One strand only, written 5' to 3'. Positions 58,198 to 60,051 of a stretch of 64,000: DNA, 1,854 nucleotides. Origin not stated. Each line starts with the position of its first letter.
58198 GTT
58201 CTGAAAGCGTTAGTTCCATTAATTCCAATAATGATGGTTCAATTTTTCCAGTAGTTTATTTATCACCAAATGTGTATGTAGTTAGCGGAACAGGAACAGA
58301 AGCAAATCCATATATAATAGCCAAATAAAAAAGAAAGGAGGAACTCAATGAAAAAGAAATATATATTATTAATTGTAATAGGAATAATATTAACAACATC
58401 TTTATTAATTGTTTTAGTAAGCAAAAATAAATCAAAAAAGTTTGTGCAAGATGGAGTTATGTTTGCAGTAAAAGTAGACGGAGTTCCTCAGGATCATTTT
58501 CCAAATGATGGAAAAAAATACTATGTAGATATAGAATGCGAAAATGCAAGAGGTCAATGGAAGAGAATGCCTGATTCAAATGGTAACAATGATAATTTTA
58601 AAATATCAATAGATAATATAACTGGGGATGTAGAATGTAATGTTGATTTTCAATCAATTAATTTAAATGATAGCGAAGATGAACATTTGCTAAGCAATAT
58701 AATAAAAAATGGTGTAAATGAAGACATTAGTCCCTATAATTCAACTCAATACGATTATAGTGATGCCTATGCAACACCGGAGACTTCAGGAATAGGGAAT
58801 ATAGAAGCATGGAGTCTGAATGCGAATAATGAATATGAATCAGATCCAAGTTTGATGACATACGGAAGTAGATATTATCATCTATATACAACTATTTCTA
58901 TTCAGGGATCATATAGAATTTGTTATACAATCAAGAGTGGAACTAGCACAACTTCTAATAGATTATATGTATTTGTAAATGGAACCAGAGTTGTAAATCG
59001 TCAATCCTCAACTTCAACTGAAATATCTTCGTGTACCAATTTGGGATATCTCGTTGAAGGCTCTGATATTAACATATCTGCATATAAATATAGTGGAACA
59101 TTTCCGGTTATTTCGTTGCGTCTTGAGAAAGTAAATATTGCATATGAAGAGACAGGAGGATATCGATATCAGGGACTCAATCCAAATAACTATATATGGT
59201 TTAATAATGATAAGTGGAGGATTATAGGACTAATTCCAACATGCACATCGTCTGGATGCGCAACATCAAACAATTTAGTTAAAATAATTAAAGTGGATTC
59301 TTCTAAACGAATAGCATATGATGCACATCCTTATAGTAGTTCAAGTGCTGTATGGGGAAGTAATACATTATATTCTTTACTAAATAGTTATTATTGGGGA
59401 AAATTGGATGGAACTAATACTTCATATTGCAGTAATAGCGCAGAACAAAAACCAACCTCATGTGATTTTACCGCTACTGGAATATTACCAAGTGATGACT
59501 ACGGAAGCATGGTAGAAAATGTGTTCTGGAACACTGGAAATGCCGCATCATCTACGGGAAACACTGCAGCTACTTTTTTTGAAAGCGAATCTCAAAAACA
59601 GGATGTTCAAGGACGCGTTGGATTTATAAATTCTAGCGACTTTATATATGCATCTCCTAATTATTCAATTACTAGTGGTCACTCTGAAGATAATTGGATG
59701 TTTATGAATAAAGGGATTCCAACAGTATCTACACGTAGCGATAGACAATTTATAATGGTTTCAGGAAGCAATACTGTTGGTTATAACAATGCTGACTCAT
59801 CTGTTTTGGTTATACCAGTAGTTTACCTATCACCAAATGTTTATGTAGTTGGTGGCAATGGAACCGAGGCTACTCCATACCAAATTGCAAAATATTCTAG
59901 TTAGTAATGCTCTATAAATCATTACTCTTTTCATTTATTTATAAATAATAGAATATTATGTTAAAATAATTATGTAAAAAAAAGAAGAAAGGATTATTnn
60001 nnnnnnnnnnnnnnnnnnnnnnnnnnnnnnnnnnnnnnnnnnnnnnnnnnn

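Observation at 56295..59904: Compositionally atypical pair of paralogous secreted Cys-containing proteins with an unrecognised repeat domain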

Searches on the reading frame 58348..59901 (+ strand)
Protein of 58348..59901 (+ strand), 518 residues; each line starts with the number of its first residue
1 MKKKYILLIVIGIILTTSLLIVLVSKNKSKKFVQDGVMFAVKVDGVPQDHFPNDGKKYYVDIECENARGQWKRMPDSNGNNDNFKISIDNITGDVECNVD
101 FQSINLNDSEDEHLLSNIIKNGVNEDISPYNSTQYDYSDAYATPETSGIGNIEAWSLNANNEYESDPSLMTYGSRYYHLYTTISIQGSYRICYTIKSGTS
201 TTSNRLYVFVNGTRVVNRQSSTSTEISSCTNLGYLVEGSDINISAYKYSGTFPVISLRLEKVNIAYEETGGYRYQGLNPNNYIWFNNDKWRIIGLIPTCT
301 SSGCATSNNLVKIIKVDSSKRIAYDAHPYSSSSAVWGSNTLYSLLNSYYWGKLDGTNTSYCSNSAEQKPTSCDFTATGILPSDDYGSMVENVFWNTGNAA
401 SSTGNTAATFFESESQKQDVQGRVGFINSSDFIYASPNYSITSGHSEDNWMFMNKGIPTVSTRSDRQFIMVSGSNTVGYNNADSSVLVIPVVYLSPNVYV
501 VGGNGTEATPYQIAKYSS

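Call 4: search_protein_families(library=pfam, proteins=[window:58348-59901:+], max_evalue=1)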
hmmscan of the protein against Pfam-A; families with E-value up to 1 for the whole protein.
window:58348-59901:+ (518 aa): 0 families

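Call 5: search_protein_families(library=ncbifam, proteins=[window:58348-59901:+], max_evalue=1)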
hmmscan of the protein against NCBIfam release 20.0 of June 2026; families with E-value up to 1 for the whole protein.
window:58348-59901:+ (518 aa): 1 family
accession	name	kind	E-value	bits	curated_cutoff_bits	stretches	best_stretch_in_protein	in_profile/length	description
NF052634.1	Riean_0653_fam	subfamily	0.86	10.5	57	1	199-322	32-148/176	Riean_0653 family protein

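Call 7: find_homologous_proteins(query=window:58348-59901:+, max_evalue=0.001)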
Query window:58348-59901:+ (518 aa): 79 proteins with E <= 0.001 among 8000 candidates.
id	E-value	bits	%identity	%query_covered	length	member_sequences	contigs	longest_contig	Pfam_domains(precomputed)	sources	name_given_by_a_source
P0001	0.0e+0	1168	100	100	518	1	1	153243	-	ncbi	-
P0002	1.8e-174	599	57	100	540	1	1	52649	-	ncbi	-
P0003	1.4e-171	590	56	100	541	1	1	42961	-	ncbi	-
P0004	2.5e-102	361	42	99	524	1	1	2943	-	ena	-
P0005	1.1e-97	346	42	98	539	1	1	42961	-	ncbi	-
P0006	5.2e-97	344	44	89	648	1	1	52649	-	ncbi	-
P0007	1.3e-96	342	48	48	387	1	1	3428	-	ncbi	-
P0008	4.7e-84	301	43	47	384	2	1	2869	-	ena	-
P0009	6.7e-84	300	42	82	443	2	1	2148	-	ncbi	-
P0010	1.3e-77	280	39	47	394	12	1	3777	-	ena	-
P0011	3.2e-77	278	40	47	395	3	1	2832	-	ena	-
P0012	6.3e-77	277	38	47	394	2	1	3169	-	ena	-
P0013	9.8e-76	273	43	49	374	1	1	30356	-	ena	-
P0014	1.5e-67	246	43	49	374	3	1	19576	-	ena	-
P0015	4.2e-67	245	45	53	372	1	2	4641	-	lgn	-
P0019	3.5e-64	235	42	49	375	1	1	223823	-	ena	-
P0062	5.8e-22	96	31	47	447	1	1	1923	-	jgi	-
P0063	5.7e-13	66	28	47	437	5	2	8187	-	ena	-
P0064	1.2e-12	65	26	49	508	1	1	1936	-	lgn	-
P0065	2.2e-12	64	29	49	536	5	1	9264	-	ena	-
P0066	5.5e-12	63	27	51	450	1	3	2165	-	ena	-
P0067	5.5e-12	63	30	47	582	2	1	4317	PF07963.18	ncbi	-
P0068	1.1e-10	59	27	50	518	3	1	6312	-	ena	-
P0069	1.4e-9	55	27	49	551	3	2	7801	-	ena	-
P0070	2.4e-9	54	27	49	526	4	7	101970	-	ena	-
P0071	1.2e-8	52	29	47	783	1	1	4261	PF19789.7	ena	-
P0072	2.4e-7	48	27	51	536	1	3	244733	-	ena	-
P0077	3.5e-5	41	29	46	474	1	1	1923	-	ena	-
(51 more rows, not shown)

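Call 9: find_encoding_contigs(protein=P0001, flank=10000, max_places=3)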
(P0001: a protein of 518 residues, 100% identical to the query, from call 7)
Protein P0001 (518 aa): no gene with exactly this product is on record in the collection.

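Call 10: find_encoding_contigs(protein=P0067, flank=10000, max_places=3)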
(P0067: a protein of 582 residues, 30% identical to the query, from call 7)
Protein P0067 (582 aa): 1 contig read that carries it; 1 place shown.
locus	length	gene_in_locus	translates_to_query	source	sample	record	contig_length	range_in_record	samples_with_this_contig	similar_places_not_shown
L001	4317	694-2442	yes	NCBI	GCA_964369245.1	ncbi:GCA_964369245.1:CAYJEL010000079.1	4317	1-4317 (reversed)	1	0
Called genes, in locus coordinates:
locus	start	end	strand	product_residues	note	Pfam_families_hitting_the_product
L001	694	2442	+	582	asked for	PF07963:N_methyl (weak)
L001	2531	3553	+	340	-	-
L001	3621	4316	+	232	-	?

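Call 11: find_encoding_contigs(protein=P0019, flank=10000, max_places=2)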
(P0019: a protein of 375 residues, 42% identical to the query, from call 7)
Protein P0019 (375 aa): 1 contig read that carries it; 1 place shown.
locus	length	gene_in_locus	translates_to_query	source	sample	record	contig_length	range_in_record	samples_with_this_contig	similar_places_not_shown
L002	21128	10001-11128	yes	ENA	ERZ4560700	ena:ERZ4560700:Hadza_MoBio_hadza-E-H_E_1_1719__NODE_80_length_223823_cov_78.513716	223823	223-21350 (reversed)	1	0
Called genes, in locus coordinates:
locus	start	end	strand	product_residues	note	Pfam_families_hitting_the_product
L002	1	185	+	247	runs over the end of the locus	PF21982:RecX_HTH1 (weak)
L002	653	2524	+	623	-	-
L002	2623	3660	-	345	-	PF13145:Rotamase_2 (weak), PF13616:Rotamase_3, PF00639:Rotamase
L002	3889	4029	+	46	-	-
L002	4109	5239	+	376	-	-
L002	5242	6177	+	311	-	-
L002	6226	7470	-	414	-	PF09587:PGA_cap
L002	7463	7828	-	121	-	PF11969:DcpS_C, PF01230:HIT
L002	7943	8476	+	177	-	PF10628:CotE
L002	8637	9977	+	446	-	-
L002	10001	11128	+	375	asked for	-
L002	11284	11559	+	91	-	PF00886:Ribosomal_S16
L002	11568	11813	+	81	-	PF07650:KH_2 (weak), PF13083:KH_KhpA-B, PF00013:KH_1 (weak)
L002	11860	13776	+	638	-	PF02401:LYTB, PF00348:polyprenyl_synt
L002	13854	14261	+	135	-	PF00392:GntR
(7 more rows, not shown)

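Call 12: find_encoding_contigs(protein=P0072, flank=10000, max_places=2)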
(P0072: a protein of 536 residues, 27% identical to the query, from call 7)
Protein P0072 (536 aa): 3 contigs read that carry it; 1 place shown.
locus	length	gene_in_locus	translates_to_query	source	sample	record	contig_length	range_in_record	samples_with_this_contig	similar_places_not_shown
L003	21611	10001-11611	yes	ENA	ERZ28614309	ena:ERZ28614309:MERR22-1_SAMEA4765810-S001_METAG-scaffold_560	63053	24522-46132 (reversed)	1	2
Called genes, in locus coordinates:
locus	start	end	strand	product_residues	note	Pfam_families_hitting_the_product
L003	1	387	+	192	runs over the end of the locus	-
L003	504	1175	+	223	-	PF12917:YfbR-like (weak), PF13023:HD_3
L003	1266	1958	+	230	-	PF12844:HTH_19, PF13560:HTH_31 (weak), PF01381:HTH_3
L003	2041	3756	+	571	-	PF06160:EzrA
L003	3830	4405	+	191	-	PF06941:NT5C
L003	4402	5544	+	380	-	PF00155:Aminotran_1_2, PF00266:Aminotran_5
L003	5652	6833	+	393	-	PF22025:ThiI_fer, PF02926:THUMP, PF02568:ThiI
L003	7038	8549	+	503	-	-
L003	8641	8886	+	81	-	PF00872:Transposase_mut (weak)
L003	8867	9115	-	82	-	-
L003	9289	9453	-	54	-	-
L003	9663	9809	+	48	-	-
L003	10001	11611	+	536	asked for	-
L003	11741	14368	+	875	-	PF01326:PPDK_N, PF00391:PEP-utilizers, PF02896:PEP-utilizers_C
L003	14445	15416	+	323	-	PF00294:PfkB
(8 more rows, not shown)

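Call 13: find_encoding_contigs(protein=P0002, flank=10000, max_places=2)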
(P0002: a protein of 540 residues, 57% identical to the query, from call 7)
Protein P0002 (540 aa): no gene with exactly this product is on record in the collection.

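Call 17: search_protein_families(library=pfam, alignment_id=A1, max_evalue=0.1)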
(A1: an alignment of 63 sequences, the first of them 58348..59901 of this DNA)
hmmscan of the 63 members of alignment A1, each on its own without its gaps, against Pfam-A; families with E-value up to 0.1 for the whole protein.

A. member 1, window:58348-59901:+ (518 aa): 0 families

B. families by the number of members that match (of 63 scanned): 20 families
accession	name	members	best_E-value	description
PF19789.6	DUF6273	3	1.1e-10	Domain of unknown function (DUF6273)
PF16112.10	DUF4830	2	0.0077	Domain of unknown function (DUF4830)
PF12577.13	PPARgamma_N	2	0.038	PPAR gamma N-terminal region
PF02494.22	HYR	2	0.04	HYR domain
PF07963.17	N_methyl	1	2.1e-07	Prokaryotic N-terminal methylation motif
PF02368.24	Big_2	1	0.00042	Bacterial Ig-like domain (group 2)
PF22621.2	CurL-like_PKS_C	1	0.018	CurL-like, PKS C-terminal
PF16270.11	DUF4923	1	0.019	Lipocalin-like domain (DUF4923)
PF03254.18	XG_FTase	1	0.032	Xyloglucan fucosyltransferase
PF00801.26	PKD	1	0.032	PKD domain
PF14401.11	RLAN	1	0.038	RimK-like ATPgrasp N-terminal domain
PF12389.13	Peptidase_M73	1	0.05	Camelysin metallo-endopeptidase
PF13786.12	DUF4179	1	0.053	Domain of unknown function (DUF4179)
PF03548.22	LolA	1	0.06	Outer membrane lipoprotein carrier protein LolA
PF13629.12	T2SS-T3SS_pil_N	1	0.061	Pilus formation protein N terminal region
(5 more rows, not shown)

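Call 21: predict_structure(alignment_id=A1)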
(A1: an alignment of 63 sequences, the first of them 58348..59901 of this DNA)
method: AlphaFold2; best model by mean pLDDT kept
length: 518 residues; sequences in the alignment: 63
mean_pLDDT: 88.4   pTM: 0.77
mean pLDDT of the five models: 88.4, 87.5, 87.3, 84.1, 82.1
residues with pLDDT >= 90: 325; 70-90: 150; 50-70: 35; < 50: 8
segments of 3 or more residues with pLDDT < 50: 126-129, 264-267
pLDDT, mean of each block of 10 residues (from residue 1): 80 89 75 94 95 91 95 83 87 96 94 95 60 74 66 84 91 86 82 90 92 93 93 86 90 92 58 88 96 96 86 93 93 96 98 96 89 96 96 91 77 93 97 86 71 92 95 91 96 97 94 87
secondary structure, 60 per line:
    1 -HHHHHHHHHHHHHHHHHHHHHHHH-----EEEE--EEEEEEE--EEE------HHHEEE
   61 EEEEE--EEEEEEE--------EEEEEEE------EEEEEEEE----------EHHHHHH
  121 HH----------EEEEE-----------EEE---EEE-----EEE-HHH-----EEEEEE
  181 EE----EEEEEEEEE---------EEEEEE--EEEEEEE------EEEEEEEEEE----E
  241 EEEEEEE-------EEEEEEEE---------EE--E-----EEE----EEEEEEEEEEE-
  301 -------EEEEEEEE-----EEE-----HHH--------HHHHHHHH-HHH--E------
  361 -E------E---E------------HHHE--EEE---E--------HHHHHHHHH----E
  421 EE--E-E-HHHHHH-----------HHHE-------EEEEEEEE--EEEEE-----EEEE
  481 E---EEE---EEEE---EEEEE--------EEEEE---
elements in order: H2-25 E31-34 E37-43 E46-48 E58-65 E68-74 E83-89 E96-103 H115-122 E133-137 E149-151 E155-157 E163-165 E175-182 E187-195 E205-210 E213-219 E226-235 E240-247 E255-262 E282-284 E289-299 E308-315 E321-323 H340-347 E392-394 H407-415 E420-422 H429-434 E457-464 E467-471 E477-481 E485-487 E491-494 E498-502 E511-515

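Call 30: find_related_loci(query=A1, collection=genome_contigs, flank=10000)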
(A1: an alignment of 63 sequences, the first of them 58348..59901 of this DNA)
Query A1 (518 aa) in genome_contigs; peptide patterns used: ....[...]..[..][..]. (x = any residue, [..] = any of these).
600 stretches matched a pattern (row limit reached: there are more); 459 encode a relative of the query (tblastn E <= 1e-3); the best 80 are kept; 79 distinct loci.
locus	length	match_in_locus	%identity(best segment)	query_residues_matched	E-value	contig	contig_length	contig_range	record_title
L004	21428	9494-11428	41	21-515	3e-50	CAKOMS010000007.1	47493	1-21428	MAG: uncultured Bacilli bacterium isolate REFINED_METABAT215_TOP10_CONTIGS_1500_ASSEMBLY_K77_MERGED__Hadza_MoBio_hadza-A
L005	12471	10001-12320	31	1-514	1e-36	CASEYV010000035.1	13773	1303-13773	uncultured bacterium isolate O97_L4_313313_idba_bin.81 genome assembly, contig: O97_L4_313313_idba_bin.81.fa_scaffold_61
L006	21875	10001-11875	35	20-514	5e-36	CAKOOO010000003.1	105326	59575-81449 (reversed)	MAG: uncultured Bacilli bacterium isolate REFINED_METABAT215_TOP10_CONTIGS_1500_ASSEMBLY_K77_MERGED__Hadza_MoBio_hadza-E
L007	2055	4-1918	35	1-514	3e-34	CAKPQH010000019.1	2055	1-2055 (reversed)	MAG: uncultured Clostridia bacterium isolate REFINED_METABAT215_TOP10_CONTIGS_1500_ASSEMBLY_K77_MERGED__Hadza_PheChl_Fib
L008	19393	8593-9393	35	272-514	3e-34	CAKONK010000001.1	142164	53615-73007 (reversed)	MAG: uncultured Bacilli bacterium isolate REFINED_METABAT215_TOP10_CONTIGS_1500_ASSEMBLY_K77_MERGED__Hadza_MoBio_C-REDO_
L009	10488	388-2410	36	8-514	3e-33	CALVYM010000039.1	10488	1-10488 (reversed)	MAG: uncultured Bacilli bacterium isolate BRZ_CT__bin11 genome assembly, contig: BRZ_CT__NODE_7674_length_10488_cov_11.7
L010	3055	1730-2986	28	33-435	5e-33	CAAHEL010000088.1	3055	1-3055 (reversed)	MAG TPA_asm: Bacilli bacterium, isolate HGM10818, WGS project CAAHEL010000000 data, contig: SRS820625_62_k75_49470, whol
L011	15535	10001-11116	36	7-514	6e-32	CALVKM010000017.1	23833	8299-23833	MAG: uncultured Bacilli bacterium isolate BRZ_NS__bin93 genome assembly, contig: BRZ_NS__NODE_2079_length_23833_cov_42.2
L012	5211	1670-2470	35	272-514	1e-31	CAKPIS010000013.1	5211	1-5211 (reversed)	MAG: uncultured Bacilli bacterium isolate REFINED_METABAT215_TOP10_CONTIGS_1500_ASSEMBLY_K77_MERGED__Hadza_MoBio_hadza-I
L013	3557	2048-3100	36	27-514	7e-32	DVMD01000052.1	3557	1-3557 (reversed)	MAG TPA_asm: Candidatus Onthocola stercorigallinarum isolate CHK195-3072 CHK195__C158225_L3557_ERR3414590, whole genome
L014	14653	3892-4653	35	271-514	2e-30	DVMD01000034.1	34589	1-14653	MAG TPA_asm: Candidatus Onthocola stercorigallinarum isolate CHK195-3072 CHK195__C103786_L34589_ERR3414590, whole genome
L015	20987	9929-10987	34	27-514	3e-30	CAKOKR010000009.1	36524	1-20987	MAG: uncultured Bacilli bacterium isolate REFINED_METABAT215_TOP10_CONTIGS_1500_ASSEMBLY_K77_MERGED__Hadza_MoBio_hadza-A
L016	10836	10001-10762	33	271-514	9e-30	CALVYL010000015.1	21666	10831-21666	MAG: uncultured Bacilli bacterium isolate BRZ_MF__bin59 genome assembly, contig: BRZ_MF__NODE_2514_length_21666_cov_7.98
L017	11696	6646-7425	34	271-514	9e-30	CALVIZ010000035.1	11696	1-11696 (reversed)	MAG: uncultured Bacilli bacterium isolate BRZ_PF__bin60 genome assembly, contig: BRZ_PF__NODE_7185_length_11696_cov_6.40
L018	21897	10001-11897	33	27-514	1e-29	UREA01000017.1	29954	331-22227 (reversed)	uncultured Tenericutes bacterium isolate UMGS910 genome assembly, contig: NODE_433_length_29954_cov_5.252703, whole geno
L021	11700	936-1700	34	271-514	7e-29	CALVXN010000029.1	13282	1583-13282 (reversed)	MAG: uncultured Bacilli bacterium isolate BRZ_Q__bin43 genome assembly, contig: BRZ_Q__NODE_4656_length_13282_cov_9.8593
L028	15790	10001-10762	33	271-514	1e-27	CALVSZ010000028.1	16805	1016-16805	MAG: uncultured Bacilli bacterium isolate BRZ_NS__bin83 genome assembly, contig: BRZ_NS__NODE_3311_length_16805_cov_4.40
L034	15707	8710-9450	35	271-515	7e-29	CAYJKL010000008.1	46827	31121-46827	MAG TPA_asm: uncultured Muribaculaceae bacterium isolate ERP123703_co5_120 genome assembly, contig: NODE_282_length_4682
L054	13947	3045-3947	30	247-515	3e-21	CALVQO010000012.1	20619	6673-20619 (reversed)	MAG: uncultured Bacilli bacterium isolate BRZ_EH__bin21 genome assembly, contig: BRZ_EH__NODE_4561_length_20619_cov_13.0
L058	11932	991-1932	26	258-514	2e-20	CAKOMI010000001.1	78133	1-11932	MAG: uncultured Bacilli bacterium isolate REFINED_METABAT215_TOP10_CONTIGS_1500_ASSEMBLY_K77_MERGED__Hadza_MoBio_hadza-E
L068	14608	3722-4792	32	41-514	8e-19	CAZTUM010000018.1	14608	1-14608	MAG TPA_asm: uncultured Muribaculaceae bacterium isolate SRP225648_co1_84 genome assembly, contig: NODE_10370_length_146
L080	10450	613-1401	30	260-515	9e-18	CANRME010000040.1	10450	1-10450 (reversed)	MAG: uncultured Bacilli bacterium isolate Lapin-030__bin6 genome assembly, contig: Lapin-030__NODE_8389_length_10450_cov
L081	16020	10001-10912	26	260-513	1e-17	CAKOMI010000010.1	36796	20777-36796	MAG: uncultured Bacilli bacterium isolate REFINED_METABAT215_TOP10_CONTIGS_1500_ASSEMBLY_K77_MERGED__Hadza_MoBio_hadza-E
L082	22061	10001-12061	27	176-515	7e-18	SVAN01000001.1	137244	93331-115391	MAG: Bacillota bacterium isolate SIG203 NODE_2650_length_137244_cov_4.139829, whole genome shotgun sequence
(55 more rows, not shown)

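Call 33: search_protein_families(library=ncbifam, proteins=[P0065, P0069, P0071, L034:7834-9450:+, L058:256-1935:+, L080:25-1401:+, L081:9434-10918:+, L054:2172-3947:+, L082:4449-6872:+], max_evalue=10)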
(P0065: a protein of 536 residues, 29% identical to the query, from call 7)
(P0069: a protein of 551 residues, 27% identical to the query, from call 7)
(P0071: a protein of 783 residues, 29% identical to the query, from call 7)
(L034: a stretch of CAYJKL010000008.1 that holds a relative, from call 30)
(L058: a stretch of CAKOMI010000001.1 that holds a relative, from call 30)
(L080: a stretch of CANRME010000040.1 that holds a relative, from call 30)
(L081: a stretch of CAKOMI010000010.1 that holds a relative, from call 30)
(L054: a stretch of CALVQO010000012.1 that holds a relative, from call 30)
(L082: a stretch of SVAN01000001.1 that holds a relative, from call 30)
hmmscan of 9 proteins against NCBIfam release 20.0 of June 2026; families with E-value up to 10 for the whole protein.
P0065 (536 aa): 1 family
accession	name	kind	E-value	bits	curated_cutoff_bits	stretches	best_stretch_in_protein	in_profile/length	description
TIGR02988.1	YaaA_near_RecF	hypoth_equivalog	0.13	12.5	84.75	1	122-166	15-58/60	S4 domain-containing protein YaaA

P0069 (551 aa): 0 families

P0071 (783 aa): 0 families

L034:7834-9450:+ (539 aa): 0 families

L058:256-1935:+ (560 aa): 0 families

L080:25-1401:+ (459 aa): 2 families
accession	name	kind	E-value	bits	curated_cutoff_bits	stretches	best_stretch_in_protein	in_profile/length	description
NF046066.1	BioflmMtrxTasA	equivalog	7.8e-05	22.2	450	1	7-102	5-95/264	biofilm matrix protein TasA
NF008636.0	PRK11625.1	equivalog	0.072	13.3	117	1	217-258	5-46/86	Rho-binding antiterminator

L081:9434-10918:+ (495 aa): 0 families

L054:2172-3947:+ (592 aa): 0 families

L082:4449-6872:+ (808 aa): 1 family
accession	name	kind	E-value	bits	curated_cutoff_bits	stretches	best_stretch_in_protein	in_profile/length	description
NF007330.0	PRK09818.1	equivalog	0.35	10.8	277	1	381-418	95-132/183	kinase inhibitor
